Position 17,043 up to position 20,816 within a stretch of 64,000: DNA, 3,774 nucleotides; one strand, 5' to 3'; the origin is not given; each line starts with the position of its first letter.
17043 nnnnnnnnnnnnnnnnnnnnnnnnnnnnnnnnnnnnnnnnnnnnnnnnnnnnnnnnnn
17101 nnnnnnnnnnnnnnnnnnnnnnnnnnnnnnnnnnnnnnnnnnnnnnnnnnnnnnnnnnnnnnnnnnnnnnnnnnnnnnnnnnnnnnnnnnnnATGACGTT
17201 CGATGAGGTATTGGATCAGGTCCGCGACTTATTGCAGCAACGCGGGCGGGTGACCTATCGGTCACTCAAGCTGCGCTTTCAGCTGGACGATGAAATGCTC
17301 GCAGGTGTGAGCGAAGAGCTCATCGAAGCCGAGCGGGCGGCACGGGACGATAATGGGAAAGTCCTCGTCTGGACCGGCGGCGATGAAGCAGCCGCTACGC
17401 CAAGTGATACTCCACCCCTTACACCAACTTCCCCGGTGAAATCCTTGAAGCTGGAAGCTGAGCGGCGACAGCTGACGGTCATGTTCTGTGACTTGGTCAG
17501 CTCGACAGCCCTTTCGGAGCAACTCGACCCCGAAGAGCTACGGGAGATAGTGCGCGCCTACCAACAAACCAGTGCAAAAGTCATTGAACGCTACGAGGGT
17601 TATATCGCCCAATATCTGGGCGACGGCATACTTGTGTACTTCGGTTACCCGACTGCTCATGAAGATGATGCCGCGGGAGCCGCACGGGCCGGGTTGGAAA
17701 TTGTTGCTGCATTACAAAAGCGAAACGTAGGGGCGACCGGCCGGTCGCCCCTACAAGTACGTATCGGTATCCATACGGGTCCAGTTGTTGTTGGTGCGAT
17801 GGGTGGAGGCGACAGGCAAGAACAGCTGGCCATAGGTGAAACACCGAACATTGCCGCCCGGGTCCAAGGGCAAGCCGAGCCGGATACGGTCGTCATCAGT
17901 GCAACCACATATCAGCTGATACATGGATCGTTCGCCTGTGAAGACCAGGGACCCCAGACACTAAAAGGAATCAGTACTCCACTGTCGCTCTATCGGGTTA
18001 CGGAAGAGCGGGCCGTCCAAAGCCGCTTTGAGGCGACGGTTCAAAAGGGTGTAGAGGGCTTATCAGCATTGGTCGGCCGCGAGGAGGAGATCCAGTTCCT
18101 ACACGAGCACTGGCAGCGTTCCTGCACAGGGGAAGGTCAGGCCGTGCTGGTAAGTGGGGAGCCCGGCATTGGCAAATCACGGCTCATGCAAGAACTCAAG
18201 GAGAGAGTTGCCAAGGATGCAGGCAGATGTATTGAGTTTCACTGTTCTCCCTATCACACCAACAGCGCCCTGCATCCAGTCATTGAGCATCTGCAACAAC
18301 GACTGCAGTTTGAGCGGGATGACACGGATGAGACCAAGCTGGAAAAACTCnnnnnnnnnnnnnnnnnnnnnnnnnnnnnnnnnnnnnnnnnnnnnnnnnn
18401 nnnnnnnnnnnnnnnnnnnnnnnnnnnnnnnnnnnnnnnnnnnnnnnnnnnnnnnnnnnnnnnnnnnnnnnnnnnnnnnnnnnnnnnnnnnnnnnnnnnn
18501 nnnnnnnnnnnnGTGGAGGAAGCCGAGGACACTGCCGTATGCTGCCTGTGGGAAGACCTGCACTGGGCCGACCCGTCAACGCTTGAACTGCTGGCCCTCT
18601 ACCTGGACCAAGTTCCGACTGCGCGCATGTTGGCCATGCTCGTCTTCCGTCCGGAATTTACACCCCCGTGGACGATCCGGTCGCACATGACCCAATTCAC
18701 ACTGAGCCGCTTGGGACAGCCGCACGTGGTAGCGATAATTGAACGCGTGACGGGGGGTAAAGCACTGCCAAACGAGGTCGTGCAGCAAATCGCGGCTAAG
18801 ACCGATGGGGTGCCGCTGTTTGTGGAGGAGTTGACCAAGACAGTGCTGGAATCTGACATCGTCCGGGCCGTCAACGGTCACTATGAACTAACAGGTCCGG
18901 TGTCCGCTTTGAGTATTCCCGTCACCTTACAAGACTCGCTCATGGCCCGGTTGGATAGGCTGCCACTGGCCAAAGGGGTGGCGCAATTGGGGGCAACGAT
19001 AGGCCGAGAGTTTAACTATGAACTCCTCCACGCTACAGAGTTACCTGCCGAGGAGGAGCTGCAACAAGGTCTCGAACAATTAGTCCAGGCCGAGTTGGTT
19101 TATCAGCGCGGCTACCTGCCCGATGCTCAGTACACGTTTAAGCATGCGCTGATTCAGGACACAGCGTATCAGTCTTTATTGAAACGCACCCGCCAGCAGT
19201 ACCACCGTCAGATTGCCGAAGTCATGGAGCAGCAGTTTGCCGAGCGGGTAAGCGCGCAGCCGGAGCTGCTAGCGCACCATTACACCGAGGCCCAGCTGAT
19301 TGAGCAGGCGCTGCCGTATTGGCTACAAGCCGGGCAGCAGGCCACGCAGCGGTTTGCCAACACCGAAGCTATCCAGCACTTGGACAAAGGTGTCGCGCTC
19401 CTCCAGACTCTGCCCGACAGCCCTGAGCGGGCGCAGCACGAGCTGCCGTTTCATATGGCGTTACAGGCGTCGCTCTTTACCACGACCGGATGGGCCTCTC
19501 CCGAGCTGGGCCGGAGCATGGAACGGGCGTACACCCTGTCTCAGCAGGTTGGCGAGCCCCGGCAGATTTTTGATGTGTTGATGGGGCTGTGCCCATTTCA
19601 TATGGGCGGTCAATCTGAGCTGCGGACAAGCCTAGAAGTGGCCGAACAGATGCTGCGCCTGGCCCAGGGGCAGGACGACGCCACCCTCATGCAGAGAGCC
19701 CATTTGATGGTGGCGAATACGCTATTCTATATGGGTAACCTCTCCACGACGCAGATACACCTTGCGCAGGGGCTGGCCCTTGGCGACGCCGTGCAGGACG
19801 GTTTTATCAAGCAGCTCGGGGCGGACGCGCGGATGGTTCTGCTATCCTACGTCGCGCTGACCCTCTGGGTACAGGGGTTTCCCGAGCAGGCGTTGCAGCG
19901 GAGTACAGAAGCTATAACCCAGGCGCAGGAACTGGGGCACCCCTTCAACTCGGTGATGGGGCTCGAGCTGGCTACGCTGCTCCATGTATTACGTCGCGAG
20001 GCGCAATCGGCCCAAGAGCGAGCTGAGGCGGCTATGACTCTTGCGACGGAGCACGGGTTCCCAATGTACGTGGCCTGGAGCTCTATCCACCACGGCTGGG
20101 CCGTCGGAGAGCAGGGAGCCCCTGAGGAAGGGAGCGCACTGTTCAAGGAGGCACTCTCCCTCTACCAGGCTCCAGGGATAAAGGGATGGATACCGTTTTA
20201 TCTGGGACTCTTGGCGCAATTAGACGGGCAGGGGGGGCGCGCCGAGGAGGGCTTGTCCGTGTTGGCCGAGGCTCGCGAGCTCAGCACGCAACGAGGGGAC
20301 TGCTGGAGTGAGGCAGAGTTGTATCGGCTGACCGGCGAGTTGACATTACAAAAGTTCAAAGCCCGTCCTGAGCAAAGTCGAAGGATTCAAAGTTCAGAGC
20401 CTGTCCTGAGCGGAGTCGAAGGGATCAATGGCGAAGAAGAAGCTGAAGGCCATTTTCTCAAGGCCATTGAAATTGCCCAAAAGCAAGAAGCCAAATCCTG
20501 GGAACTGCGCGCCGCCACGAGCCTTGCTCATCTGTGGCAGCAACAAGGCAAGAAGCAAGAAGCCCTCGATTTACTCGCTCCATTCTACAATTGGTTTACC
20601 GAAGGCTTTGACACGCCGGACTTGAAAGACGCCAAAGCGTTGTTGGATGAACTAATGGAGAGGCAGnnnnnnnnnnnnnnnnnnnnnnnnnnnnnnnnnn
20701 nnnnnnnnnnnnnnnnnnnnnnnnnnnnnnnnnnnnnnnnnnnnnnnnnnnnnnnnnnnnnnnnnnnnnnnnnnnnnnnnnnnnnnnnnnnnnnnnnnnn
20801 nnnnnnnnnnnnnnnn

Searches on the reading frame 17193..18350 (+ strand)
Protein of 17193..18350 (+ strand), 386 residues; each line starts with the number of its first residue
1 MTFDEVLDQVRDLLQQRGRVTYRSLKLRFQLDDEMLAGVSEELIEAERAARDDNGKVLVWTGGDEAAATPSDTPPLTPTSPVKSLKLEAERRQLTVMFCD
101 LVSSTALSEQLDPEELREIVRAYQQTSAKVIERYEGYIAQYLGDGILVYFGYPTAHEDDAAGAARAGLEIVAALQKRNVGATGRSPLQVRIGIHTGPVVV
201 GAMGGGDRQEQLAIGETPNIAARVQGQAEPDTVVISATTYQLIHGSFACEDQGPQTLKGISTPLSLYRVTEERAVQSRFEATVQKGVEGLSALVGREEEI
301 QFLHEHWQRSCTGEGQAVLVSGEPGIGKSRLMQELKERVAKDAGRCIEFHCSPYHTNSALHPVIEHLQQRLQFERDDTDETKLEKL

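Call 28: search_protein_families(library=pfam, proteins=[window:17193-18350:+], max_evalue=0.00001)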
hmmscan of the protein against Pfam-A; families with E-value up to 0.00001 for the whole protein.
window:17193-18350:+ (386 aa): 2 families
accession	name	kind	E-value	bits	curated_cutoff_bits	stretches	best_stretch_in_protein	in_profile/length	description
PF00211.25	Guanylate_cyc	-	5.5e-25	88.5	21.9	1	92-261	7-173/183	Adenylate and Guanylate cyclase catalytic domain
PF13191.12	AAA_16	-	2.9e-16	60.9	32.6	1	293-373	2-81/167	AAA ATPase domain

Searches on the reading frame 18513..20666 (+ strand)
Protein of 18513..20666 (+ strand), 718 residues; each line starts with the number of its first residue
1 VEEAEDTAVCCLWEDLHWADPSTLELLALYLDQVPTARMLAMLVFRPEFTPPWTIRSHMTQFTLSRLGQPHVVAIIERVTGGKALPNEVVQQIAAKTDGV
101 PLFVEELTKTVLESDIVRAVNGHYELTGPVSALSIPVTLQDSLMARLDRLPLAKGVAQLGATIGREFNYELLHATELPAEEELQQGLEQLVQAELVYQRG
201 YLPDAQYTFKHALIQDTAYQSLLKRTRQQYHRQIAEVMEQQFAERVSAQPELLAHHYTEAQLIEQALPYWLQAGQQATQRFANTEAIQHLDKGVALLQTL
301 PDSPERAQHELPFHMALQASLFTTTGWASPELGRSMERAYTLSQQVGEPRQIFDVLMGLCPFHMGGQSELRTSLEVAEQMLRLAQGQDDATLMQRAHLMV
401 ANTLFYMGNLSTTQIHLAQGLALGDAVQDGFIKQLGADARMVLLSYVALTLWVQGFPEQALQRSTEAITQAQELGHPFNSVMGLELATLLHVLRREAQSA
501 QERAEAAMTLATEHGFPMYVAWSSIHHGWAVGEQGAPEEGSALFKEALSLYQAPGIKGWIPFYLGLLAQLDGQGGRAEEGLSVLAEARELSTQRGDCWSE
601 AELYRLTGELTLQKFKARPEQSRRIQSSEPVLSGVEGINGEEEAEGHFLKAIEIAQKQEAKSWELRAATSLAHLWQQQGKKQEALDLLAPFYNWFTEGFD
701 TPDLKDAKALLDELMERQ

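Call 29: search_protein_families(library=pfam, proteins=[window:18513-20666:+], max_evalue=0.00001)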
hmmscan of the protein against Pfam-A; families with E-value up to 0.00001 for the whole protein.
window:18513-20666:+ (718 aa): 1 family
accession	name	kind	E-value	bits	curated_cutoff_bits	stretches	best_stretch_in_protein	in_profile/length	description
PF13424.12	TPR_12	-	4.8e-07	30.3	30.1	0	642-688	20-68/77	Tetratricopeptide repeat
